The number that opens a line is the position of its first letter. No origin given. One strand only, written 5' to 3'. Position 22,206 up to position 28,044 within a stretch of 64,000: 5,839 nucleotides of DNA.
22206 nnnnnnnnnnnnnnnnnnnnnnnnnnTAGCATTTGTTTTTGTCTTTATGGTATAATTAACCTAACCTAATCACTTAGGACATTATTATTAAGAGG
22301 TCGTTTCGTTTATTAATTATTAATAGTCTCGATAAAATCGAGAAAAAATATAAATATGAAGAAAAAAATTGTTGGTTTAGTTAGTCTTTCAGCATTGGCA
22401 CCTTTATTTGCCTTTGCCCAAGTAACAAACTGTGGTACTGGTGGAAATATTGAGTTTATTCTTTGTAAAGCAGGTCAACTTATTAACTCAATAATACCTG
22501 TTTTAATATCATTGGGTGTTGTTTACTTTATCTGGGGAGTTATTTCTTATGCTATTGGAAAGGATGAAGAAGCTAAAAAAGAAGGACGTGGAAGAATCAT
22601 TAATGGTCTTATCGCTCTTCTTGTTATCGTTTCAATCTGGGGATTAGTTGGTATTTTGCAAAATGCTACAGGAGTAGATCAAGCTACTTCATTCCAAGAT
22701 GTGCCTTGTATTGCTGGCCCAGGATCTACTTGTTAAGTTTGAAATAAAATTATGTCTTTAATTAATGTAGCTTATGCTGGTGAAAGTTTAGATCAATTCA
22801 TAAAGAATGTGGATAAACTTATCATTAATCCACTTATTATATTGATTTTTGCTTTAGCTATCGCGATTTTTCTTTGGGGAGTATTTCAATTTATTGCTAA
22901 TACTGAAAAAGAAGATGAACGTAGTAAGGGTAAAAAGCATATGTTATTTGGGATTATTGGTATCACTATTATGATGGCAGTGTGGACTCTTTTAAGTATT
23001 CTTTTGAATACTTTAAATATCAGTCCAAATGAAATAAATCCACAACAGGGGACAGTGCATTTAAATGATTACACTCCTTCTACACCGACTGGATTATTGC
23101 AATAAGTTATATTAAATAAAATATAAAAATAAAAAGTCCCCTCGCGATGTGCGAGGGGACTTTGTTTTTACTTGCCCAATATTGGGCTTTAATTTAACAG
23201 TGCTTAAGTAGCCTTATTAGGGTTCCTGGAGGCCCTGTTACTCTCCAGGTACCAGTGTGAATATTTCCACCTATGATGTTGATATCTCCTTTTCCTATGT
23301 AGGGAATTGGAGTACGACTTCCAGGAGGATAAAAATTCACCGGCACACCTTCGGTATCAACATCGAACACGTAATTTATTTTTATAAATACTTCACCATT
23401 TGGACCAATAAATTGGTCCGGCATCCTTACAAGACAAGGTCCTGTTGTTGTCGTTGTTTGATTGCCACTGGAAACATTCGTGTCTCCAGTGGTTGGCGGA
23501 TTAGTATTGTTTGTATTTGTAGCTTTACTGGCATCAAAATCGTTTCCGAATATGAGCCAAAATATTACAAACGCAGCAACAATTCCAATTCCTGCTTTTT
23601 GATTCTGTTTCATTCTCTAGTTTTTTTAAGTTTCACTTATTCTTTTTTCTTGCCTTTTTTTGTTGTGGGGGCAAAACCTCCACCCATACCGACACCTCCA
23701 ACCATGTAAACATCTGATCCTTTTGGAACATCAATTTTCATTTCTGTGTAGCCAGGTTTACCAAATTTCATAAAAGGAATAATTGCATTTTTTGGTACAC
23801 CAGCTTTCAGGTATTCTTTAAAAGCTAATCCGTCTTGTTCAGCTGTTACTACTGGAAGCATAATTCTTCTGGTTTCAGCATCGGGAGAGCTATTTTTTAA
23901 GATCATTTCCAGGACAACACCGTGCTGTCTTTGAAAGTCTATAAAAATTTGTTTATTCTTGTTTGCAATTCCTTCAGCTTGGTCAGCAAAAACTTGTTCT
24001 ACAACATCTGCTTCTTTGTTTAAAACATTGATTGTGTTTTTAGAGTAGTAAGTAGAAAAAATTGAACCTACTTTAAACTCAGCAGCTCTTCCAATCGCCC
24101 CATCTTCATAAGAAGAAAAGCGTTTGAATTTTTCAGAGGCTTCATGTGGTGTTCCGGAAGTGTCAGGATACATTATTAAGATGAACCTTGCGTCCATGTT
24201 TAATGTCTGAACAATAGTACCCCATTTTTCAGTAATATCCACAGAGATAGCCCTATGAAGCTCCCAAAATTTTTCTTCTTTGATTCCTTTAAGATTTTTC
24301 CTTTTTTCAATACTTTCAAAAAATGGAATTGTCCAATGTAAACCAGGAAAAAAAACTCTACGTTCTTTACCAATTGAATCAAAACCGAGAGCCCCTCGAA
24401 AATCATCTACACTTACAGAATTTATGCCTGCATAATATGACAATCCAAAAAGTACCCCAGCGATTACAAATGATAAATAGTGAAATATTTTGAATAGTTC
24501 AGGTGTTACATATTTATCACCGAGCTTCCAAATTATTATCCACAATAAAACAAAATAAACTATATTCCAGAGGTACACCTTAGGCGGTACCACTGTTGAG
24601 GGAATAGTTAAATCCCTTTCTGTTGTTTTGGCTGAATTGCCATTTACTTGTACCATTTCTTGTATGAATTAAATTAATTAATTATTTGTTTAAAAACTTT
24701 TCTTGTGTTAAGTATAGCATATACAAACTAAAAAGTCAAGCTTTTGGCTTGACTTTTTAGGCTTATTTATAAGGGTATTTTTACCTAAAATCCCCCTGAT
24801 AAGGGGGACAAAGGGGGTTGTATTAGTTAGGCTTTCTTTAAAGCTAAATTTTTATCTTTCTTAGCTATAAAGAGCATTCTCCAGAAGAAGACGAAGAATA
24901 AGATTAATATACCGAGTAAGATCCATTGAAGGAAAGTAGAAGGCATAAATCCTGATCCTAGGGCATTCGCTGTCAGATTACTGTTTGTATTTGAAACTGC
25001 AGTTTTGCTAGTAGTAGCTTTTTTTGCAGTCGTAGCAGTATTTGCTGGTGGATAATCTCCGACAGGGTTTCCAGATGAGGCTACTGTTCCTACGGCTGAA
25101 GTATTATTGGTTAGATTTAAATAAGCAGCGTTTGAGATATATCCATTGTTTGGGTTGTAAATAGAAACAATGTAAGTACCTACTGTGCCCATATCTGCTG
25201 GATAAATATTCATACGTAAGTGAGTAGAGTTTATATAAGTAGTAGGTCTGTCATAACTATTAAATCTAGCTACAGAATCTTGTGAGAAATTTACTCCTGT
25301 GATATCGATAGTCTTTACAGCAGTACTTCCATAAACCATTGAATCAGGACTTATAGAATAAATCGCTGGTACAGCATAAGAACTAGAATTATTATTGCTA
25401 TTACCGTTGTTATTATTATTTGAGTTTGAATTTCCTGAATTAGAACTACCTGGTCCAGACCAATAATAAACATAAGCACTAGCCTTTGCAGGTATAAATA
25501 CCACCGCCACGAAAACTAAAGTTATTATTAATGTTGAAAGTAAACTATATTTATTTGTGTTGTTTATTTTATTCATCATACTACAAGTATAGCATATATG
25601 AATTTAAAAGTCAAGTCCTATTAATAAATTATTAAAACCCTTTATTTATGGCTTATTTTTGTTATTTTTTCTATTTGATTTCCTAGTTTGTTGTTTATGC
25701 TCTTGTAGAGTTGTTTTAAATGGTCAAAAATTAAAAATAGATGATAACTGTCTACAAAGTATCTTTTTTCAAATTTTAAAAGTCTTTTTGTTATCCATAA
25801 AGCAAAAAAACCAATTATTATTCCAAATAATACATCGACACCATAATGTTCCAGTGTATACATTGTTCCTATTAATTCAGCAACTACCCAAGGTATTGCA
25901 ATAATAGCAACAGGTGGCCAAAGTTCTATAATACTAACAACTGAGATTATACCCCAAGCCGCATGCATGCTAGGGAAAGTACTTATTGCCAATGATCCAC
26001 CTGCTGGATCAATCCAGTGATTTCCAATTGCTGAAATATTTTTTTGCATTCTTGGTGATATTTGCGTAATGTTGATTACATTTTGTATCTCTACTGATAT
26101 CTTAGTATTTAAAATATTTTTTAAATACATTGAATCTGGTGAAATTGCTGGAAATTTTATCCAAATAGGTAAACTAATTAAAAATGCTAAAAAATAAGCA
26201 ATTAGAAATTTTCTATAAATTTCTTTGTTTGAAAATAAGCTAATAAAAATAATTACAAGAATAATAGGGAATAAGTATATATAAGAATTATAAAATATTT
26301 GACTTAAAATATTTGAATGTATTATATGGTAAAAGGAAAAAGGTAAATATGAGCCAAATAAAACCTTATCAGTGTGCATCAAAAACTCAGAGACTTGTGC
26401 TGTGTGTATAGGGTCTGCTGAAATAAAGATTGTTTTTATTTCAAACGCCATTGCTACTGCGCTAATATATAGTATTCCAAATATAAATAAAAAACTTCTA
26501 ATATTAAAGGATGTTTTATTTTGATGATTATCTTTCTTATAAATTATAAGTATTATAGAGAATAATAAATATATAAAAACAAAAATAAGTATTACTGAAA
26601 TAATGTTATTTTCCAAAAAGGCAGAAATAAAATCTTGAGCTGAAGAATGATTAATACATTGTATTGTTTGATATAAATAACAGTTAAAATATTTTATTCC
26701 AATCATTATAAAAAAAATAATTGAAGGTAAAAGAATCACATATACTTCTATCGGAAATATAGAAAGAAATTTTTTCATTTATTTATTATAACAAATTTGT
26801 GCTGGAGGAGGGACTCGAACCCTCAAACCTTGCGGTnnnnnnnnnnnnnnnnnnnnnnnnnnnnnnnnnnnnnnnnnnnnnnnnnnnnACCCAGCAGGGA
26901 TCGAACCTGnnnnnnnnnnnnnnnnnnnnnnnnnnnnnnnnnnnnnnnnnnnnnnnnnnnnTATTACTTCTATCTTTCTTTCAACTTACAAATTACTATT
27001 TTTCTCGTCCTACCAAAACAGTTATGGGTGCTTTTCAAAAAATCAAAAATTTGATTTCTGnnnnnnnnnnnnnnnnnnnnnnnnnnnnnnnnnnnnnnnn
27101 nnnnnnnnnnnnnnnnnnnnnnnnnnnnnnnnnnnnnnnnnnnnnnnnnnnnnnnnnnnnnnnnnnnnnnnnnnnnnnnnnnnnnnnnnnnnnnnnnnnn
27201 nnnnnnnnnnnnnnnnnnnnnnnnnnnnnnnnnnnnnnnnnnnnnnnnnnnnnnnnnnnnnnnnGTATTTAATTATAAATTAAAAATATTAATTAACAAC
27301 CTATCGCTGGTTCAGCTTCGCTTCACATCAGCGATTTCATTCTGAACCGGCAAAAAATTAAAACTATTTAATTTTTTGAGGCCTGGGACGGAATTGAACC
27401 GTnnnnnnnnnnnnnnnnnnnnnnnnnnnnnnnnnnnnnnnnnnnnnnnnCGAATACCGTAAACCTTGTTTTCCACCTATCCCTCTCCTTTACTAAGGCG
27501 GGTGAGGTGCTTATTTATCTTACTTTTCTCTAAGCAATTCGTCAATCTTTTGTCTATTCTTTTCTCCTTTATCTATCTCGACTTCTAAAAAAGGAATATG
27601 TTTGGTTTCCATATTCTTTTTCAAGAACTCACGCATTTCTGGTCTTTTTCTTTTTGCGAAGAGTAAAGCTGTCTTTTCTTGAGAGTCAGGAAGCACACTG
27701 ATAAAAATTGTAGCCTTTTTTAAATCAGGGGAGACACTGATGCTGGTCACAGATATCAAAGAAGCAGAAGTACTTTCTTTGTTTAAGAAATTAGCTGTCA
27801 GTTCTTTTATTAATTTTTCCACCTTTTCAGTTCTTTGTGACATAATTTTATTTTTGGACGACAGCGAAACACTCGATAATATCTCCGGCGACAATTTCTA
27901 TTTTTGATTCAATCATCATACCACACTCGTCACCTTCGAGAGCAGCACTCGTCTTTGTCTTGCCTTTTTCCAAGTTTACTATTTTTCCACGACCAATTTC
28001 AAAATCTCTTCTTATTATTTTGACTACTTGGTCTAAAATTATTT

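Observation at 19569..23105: Tandem array of six VirB2/TrbC-like two-helix pilin paralogs, the first fused to a 450-aa adhesin-like domain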

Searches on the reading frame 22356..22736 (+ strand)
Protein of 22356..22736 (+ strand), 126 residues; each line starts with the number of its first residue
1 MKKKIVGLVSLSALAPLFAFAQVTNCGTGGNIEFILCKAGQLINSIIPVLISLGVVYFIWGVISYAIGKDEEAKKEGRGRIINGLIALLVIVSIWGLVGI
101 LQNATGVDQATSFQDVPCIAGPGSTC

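Call 3: search_protein_families(library=pfam, proteins=[window:22356-22736:+], max_evalue=1)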
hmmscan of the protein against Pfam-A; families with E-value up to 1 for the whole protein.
window:22356-22736:+ (126 aa): 5 families
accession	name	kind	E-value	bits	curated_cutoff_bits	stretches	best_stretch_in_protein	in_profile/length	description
PF18895.5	T4SS_pilin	-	2.3e-08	34.4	26.6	1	32-101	5-71/71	Type IV secretion system pilin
PF16962.11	ABC_export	-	0.016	14.1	29.7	1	12-113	124-215/531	Putative ABC exporter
PF00520.37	Ion_trans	-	0.047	13.3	25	1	39-107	122-200/241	Ion transport protein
PF08733.15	PalH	-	0.12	11.8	34.1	1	31-103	241-306/332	PalH/RIM21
PF07950.16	MCP1_TM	-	0.13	13.4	22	1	49-103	46-102/105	MDM10-complementing protein 1, transmembrane domain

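Call 4: search_protein_families(library=ncbifam, proteins=[window:22356-22736:+], max_evalue=1)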
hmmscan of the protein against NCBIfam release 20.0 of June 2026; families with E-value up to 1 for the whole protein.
window:22356-22736:+ (126 aa): 4 families
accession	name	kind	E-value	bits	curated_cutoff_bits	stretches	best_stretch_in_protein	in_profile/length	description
NF045849.1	ICE_MMCAP2_0565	equivalog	1.4e-05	24.7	40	1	42-101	16-76/80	Mbov_0395 family pilin-like conjugal transfer protein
NF045890.1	conj_pls20_p028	equivalog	0.016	14.1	150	1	40-104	59-119/377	pLS20_p028 family conjugation system transmembrane protein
NF033883.1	conj_TraQ_IncI1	equivalog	0.04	13.8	80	1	36-100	7-73/175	conjugal transfer protein TraQ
NF038396.1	NF038396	subfamily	0.34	10.8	40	1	79-100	30-51/59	NF038396 family protein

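Call 48: predict_structure(alignment_id=A4)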
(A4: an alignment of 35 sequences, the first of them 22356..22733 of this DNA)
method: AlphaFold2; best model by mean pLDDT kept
length: 126 residues; sequences in the alignment: 35
mean_pLDDT: 70.3   pTM: 0.43
mean pLDDT of the five models: 70.3, 70.1, 67.3, 64.7, 64.4
residues with pLDDT >= 90: 0; 70-90: 75; 50-70: 48; < 50: 3
segments of 3 or more residues with pLDDT < 50: none
pLDDT, mean of each block of 10 residues (from residue 1): 56 58 65 77 81 81 75 74 80 82 68 54 57
secondary structure, 60 per line:
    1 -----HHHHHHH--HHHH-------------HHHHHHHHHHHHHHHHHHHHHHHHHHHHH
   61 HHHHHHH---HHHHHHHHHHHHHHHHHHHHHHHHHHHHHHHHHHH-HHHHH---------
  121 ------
elements in order: H6-12 H15-18 H32-67 H71-105 H107-111

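Call 50: fold_search(model_id=the predicted structure, library=pdb)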
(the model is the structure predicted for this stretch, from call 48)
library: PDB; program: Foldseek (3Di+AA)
matches with E <= 10: 113; with E <= 0.001: 0
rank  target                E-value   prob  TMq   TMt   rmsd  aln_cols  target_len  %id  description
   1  8b6h_DE               1.6e+00  0.60  0.39  0.39   7.8        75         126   12  Cryo-EM structure of cytochrome c oxidase dimer (complex IV) from respiratory supercomplex of Tetrahymena thermophila (released 2023-03-29)
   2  7w5z_6A               2.7e+00  0.47  0.40  0.40   5.9        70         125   11  Cryo-EM structure of Tetrahymena thermophila mitochondrial complex IV, composite dimer model (released 2022-04-06)
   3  3m1g_C                3.3e+00  0.38  0.29  0.14   2.7        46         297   17  The structure of a putative glutathione S-transferase from Corynebacterium glutamicum (released 2010-04-14)
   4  9ogk_A                3.3e+00  0.12  0.28  0.08  11.4        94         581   12  Refinement of PDB-3J5R against EMD-8117 using EMAN2 (released 2025-06-04)
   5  7vzg_D                3.5e+00  0.69  0.30  0.59   1.3        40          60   10  Structure of the Acidobacteria homodimeric reaction center bound with cytochrome c (the larger form) (released 2023-02-22)
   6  4pts_A                3.5e+00  0.35  0.30  0.13   2.6        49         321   18  Crystal structure of a glutathione transferase from Gordonia bronchialis DSM 43247, target EFI-507405 (released 2014-04-09)
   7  6o72_A                3.5e+00  0.10  0.30  0.06  18.2       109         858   18  Structure of the TRPM8 cold receptor by single particle electron cryo-microscopy, TC-I 2014-bound state (released 2019-09-18)
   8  9p90_A                3.5e+00  0.08  0.30  0.05  18.1       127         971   16  Avian TRPM8 (Parus major) desensitized, fully-swapped, ligand-free structure resolved in cell vesicles using cryo-EM (released 2026-04-08)
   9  3r3e_A                3.7e+00  0.21  0.24  0.11   3.8        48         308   21  The glutathione bound structure of YqjG, a glutathione transferase homolog from Escherichia coli K-12 (released 2012-03-14)
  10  7uq2_A                3.7e+00  0.16  0.35  0.45   7.3        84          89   19  Vs.4 from T4 phage in complex with cGAMP (released 2023-02-08)
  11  2crb_MODEL_1_A        3.7e+00  0.12  0.33  0.41  17.5       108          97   12  Solution structure of MIT domain from mouse NRBF-2 (released 2005-11-20)
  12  5n5e_A                3.7e+00  0.09  0.24  0.31  11.4        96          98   14  Crystal structure of encapsulated ferritin domain from Pyrococcus furiosus PFC_05175 (released 2018-01-24)
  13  6yxy_EP               3.7e+00  0.08  0.21  0.14   9.4        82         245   18  State B of the Trypanosoma brucei mitoribosomal large subunit assembly intermediate (released 2020-10-14)
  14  8bja_A                3.7e+00  0.04  0.22  0.04  16.5       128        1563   14  Structure of the human UBR5 Dimer. (released 2023-07-12)
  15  7c7e                  3.9e+00  0.25  0.27  0.24   9.9        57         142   19  Crystal structure of C terminal domain of Escherichia coli DgoR (released 2021-01-20)
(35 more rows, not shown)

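Call 80: search_protein_families(library=pfam, alignment_id=A4, max_evalue=0.01)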
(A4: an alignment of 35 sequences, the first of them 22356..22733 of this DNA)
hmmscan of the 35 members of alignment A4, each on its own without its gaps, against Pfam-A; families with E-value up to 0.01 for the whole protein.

A. member 1, window:22356-22733:+ (126 aa): 1 family
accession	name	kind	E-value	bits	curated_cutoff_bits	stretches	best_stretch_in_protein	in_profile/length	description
PF18895.5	T4SS_pilin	-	2.3e-08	34.4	26.6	1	32-101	5-71/71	Type IV secretion system pilin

B. families by the number of members that match (of 35 scanned): 23 families
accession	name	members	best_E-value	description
PF18895.5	T4SS_pilin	35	9.7e-13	Type IV secretion system pilin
PF20303.3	YLATT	2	0.00052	YEATS-Like-Associating Three TM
PF07950.16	MCP1_TM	1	0.00036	MDM10-complementing protein 1, transmembrane domain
PF23396.1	DUF7103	1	0.0005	Family of unknown function (DUF7103)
PF06570.16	DUF1129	1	0.0005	Protein of unknown function (DUF1129)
PF18920.5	DUF5671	1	0.0032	Domain of unknown function (DUF5671)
PF06653.16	Claudin_3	1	0.0037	Tight junction protein, Claudin-like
PF13687.11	DUF4153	1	0.0039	Domain of unknown function (DUF4153)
PF06197.19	DUF998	1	0.004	Protein of unknown function (DUF998)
PF08449.17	UAA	1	0.0043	UAA transporter family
PF10951.13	DUF2776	1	0.0044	Protein of unknown function (DUF2776)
PF03814.21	KdpA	1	0.0046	Potassium-transporting ATPase A subunit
PF11700.14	ATG22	1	0.0051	Vacuole effluxer Atg22 like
PF03798.21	TRAM_LAG1_CLN8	1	0.0052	TLC domain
PF04923.17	Ninjurin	1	0.0056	Ninjurin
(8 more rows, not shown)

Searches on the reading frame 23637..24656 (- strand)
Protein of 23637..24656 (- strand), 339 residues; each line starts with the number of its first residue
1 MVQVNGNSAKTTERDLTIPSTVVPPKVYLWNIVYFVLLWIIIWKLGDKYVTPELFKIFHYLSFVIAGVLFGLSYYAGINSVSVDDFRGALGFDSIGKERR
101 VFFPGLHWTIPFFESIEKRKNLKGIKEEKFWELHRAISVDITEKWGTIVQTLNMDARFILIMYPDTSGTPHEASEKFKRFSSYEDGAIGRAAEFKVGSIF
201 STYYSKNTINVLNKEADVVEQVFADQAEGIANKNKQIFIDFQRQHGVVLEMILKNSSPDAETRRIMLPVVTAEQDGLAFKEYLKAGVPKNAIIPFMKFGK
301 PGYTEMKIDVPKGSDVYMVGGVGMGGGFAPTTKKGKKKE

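Call 3: search_protein_families(library=pfam, proteins=[window:23637-24656:-], max_evalue=1)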
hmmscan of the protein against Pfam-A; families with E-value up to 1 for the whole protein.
window:23637-24656:- (339 aa): 2 families
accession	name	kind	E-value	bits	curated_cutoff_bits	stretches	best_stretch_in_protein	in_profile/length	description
PF01145.31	Band_7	-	0.0022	18.5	23.6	1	96-276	15-165/176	SPFH domain / Band 7 family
PF14110.11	DUF4282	-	0.29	12.2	27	1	47-86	5-43/86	Domain of unknown function (DUF4282)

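Call 4: search_protein_families(library=ncbifam, proteins=[window:23637-24656:-], max_evalue=1)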
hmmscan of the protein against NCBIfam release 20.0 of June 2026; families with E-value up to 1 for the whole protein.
window:23637-24656:- (339 aa): 0 families

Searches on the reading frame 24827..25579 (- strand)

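Call 3: search_protein_families(library=pfam, proteins=[window:24827-25579:-], max_evalue=1)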
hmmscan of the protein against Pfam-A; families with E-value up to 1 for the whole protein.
window:24827-25579:- (250 aa): 6 families
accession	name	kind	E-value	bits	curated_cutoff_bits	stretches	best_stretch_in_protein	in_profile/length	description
PF22038.1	PRC2_EED_ins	-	0.02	15.4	27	1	41-66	69-94/146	Polycomb protein EED insertion domain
PF05283.16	MGC-24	-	0.023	15.5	28.5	1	141-244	33-136/140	Multi-glycosylated core protein 24 (MGC-24), sialomucin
PF20682.3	Hanta_Gc_C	-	0.03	14.4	28.5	1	200-239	182-220/229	Hantavirus glycoprotein Gc, C-terminal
PF05814.16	Ac76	-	0.072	13.6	22.5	0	9-41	18-50/83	Orf76 (Ac76)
PF04515.18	Choline_transpo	-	0.082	12.5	26.9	0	210-238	36-64/326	Plasma-membrane choline transporter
PF13800.11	Sigma_reg_N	-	0.2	12.4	26.3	1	6-55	5-43/91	Sigma factor regulator N-terminal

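Call 4: search_protein_families(library=ncbifam, proteins=[window:24827-25579:-], max_evalue=1)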
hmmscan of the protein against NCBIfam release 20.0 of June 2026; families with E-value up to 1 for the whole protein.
window:24827-25579:- (250 aa): 3 families
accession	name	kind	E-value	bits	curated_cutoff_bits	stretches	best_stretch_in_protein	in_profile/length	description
NF058597.1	CoaZ_rpt_PGGG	domain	1.7e-20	72.8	30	1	70-153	2-85/88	choice-of-anchor Z repeating domain-containing protein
NF042931.1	SAG1386_EF1546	equivalog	0.089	12.9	80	1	8-67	20-78/158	SAG1386/EF1546 family surface-associated protein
NF041554.1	SA1362_fam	subfamily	0.33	11.1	42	0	8-29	22-43/70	SA1362 family protein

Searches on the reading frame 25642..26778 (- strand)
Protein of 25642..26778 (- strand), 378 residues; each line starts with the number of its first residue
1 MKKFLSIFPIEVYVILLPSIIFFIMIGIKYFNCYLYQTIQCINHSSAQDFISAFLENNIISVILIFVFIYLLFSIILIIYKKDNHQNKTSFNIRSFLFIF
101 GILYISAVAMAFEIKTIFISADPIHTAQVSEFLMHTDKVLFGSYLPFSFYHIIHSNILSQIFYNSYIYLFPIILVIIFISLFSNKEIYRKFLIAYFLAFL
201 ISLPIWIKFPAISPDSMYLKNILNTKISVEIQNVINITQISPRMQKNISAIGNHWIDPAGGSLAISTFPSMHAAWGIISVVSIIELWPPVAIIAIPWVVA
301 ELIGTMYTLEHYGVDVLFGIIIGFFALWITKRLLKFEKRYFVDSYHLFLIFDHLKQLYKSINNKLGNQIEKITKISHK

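Call 8: search_protein_families(library=pfam, proteins=[window:25642-26778:-], max_evalue=0.001)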
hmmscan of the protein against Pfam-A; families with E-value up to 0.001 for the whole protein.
window:25642-26778:- (378 aa): 2 families
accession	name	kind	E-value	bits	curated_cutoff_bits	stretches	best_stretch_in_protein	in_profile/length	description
PF14378.12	PAP2_3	-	7.2e-19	68.8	27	1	155-328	28-189/190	PAP2 superfamily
PF01569.27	PAP2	-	6.2e-08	32.9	27.2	1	266-335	49-126/130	PAP2 superfamily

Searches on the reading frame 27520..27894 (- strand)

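Call 85: search_protein_families(library=pfam, proteins=[window:27520-27894:-], max_evalue=0.001)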
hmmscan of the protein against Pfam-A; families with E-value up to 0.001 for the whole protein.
window:27520-27894:- (124 aa): 1 family
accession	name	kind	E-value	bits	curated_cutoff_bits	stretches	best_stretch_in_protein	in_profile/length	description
PF02033.23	RBFA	-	1.7e-16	60.8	34.7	1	21-121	1-105/105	Ribosome-binding factor A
